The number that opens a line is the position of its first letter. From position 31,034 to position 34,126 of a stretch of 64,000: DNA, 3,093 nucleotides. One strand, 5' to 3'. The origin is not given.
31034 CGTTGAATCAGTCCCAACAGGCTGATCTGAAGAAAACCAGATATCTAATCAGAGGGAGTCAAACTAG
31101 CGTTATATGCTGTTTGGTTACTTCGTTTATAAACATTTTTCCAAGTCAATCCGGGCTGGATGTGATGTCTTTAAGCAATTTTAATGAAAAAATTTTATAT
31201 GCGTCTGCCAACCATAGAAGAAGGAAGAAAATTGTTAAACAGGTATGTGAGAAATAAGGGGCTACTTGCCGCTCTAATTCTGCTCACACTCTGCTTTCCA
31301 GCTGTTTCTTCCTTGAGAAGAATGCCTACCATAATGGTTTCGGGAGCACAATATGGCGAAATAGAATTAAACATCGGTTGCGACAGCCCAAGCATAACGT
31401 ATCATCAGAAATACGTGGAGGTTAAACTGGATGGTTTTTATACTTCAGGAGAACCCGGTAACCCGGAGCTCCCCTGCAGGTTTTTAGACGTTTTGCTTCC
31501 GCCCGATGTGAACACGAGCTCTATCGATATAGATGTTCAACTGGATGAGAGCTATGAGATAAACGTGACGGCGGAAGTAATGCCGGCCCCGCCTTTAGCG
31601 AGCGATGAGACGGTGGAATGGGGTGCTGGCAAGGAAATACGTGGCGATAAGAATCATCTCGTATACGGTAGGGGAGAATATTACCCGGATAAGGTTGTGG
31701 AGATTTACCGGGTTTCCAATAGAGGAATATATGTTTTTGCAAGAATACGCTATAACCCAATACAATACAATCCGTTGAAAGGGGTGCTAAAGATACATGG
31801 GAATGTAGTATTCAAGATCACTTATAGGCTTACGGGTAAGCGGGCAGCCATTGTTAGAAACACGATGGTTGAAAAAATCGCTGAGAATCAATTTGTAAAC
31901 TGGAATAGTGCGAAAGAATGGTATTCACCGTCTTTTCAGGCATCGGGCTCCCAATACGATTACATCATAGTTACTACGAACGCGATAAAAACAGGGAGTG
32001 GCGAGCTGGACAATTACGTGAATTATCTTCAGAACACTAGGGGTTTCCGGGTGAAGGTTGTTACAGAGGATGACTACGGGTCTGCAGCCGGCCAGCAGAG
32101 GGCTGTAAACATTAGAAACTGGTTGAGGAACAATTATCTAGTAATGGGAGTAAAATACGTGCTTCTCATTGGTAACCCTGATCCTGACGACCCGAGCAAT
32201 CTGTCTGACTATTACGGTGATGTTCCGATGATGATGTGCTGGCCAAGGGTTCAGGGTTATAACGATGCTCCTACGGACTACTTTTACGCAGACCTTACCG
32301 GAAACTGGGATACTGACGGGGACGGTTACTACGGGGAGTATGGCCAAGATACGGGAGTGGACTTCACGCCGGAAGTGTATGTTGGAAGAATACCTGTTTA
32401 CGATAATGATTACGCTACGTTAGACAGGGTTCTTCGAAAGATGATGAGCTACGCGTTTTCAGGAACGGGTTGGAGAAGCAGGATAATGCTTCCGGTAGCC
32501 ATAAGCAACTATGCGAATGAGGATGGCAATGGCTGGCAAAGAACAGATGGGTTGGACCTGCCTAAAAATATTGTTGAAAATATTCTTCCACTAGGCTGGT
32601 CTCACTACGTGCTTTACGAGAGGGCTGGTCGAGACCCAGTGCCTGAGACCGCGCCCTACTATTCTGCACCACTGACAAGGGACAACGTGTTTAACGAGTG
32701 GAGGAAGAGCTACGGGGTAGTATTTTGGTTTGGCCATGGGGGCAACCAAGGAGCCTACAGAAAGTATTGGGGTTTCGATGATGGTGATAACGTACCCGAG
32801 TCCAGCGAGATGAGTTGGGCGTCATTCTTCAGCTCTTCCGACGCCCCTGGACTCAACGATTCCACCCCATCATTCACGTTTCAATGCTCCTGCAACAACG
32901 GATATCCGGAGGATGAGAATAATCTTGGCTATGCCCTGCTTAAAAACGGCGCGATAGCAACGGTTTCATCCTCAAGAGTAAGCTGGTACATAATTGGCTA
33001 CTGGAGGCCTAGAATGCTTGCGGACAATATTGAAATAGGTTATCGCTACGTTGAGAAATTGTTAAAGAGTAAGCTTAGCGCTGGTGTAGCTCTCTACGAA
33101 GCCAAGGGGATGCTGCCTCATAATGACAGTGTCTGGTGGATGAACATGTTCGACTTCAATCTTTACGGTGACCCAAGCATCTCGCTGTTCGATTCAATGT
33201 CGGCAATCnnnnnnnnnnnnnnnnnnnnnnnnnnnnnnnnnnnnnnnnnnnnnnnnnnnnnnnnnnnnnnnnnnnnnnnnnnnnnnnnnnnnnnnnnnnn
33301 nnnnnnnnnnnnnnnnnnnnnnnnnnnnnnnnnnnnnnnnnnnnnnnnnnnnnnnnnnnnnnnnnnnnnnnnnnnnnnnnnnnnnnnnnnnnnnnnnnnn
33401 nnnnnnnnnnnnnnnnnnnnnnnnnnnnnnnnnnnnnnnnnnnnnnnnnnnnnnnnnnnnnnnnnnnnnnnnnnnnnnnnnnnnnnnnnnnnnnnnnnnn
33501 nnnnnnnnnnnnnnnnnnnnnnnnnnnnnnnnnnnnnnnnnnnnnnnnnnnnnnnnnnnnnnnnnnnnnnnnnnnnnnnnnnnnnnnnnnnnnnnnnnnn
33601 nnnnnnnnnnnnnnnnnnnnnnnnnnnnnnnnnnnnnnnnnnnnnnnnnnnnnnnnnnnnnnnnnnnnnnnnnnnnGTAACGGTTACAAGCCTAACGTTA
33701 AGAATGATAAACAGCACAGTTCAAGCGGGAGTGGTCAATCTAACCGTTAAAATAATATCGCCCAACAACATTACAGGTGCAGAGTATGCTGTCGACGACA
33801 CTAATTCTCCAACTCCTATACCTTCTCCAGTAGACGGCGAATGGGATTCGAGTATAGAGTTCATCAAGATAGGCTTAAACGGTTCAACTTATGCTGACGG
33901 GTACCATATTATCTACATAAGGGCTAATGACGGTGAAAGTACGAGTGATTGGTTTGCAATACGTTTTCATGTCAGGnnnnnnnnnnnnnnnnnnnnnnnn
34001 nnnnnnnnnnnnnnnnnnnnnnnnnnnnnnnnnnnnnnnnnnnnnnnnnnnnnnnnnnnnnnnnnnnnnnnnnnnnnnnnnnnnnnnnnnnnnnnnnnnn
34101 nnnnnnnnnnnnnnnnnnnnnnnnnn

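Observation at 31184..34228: Second gingipain-like (C25) protein with conventional domain order but an unusual catalytic-Cys context and soluble C-terminus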

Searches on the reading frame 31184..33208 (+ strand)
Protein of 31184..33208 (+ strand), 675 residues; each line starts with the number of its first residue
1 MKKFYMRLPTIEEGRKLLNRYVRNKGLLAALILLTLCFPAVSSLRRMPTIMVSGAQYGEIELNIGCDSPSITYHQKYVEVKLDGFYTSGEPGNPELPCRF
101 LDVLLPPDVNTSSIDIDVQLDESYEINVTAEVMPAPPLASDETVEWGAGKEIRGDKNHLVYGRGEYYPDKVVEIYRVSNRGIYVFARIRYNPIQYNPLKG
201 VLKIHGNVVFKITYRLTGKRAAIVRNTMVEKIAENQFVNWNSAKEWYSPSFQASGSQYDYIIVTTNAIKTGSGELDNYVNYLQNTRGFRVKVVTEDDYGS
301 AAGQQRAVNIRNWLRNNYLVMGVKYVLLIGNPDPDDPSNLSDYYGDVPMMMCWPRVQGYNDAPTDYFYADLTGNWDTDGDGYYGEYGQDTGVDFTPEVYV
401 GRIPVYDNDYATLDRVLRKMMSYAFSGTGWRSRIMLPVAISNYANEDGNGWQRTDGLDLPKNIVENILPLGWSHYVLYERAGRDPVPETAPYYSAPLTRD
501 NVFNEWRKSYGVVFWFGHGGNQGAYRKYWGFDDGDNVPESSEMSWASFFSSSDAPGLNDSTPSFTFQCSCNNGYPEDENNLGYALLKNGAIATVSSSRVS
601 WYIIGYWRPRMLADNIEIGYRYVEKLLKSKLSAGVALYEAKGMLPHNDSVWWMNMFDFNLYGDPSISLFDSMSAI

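Call 21: search_solved_structures(query=A3, max_evalue=0.01, show_alignments=3)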
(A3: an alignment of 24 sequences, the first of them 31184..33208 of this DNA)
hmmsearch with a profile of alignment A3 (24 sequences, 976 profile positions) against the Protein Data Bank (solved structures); distinct sequences matched with E-value up to 0.01: 2.
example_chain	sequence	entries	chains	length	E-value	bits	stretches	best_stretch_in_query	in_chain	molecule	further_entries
5mun_A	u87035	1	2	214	1.9e-08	36.1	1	25-193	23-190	Lys-gingipain W83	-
4ief_A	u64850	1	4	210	3.4e-08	35.3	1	30-205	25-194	Gingipain R2 Pro-Domain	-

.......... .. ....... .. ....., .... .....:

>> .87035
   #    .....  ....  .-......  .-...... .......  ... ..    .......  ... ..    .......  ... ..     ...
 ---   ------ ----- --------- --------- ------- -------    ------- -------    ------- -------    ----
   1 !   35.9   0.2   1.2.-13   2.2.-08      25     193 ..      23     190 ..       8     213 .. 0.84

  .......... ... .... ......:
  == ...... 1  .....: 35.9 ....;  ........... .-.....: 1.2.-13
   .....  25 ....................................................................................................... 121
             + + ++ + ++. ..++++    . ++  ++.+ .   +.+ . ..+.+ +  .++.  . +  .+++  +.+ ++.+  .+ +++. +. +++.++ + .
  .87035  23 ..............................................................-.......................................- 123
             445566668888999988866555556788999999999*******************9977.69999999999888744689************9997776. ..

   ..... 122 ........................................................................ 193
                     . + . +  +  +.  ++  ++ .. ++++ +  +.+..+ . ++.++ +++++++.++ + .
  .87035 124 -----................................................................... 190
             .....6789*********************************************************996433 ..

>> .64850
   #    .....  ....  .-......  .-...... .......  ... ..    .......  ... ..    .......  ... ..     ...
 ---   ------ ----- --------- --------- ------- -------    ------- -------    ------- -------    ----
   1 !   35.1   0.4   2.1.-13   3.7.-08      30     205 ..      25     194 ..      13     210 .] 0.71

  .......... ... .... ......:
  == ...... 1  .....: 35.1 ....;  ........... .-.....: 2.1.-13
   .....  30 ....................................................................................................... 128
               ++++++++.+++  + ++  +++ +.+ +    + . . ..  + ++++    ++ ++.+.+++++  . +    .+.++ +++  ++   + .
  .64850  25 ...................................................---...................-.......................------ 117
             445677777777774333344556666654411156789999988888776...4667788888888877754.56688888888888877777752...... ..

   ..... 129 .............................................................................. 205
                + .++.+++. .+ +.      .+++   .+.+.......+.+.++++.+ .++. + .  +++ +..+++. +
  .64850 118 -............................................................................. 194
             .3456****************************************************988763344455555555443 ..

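Call 23: search_solved_structures(query=A3, max_evalue=10, show_alignments=0)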
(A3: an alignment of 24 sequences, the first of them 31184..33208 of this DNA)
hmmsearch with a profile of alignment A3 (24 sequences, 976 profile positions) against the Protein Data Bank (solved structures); distinct sequences matched with E-value up to 10: 5.
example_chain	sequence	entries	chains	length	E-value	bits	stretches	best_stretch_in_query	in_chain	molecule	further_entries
5mun_A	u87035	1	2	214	1.9e-08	36.1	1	25-193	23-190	Lys-gingipain W83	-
4ief_A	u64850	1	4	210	3.4e-08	35.3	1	30-205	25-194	Gingipain R2 Pro-Domain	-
1cvr_A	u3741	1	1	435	0.073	14.3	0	250-305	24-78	GINGIPAIN R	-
2g7j_A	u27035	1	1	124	1.1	10.4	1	254-279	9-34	putative cytoplasmic protein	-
5z73_A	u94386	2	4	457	2.2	9.4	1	315-335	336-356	Alr0819 protein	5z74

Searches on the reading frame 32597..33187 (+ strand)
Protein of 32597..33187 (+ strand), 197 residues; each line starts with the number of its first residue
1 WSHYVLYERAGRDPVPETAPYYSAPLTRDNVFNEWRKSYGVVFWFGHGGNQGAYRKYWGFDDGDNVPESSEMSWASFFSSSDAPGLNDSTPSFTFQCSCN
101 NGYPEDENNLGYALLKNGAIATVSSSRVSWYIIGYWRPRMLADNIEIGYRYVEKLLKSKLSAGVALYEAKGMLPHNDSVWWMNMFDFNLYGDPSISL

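Call 68: search_solved_structures(query=A6, max_evalue=10, show_alignments=4)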
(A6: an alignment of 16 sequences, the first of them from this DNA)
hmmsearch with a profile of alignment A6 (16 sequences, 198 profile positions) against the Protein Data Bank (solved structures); distinct sequences matched with E-value up to 10: 0.

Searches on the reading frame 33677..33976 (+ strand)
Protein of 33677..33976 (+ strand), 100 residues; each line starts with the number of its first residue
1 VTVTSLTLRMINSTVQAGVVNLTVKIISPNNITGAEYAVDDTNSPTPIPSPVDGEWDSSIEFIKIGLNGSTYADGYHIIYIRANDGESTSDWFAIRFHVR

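Call 13: search_protein_families(library=pfam, proteins=[window:33677-33976:+], max_evalue=10)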
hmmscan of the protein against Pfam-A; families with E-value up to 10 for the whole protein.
seq(100 aa): 0 families
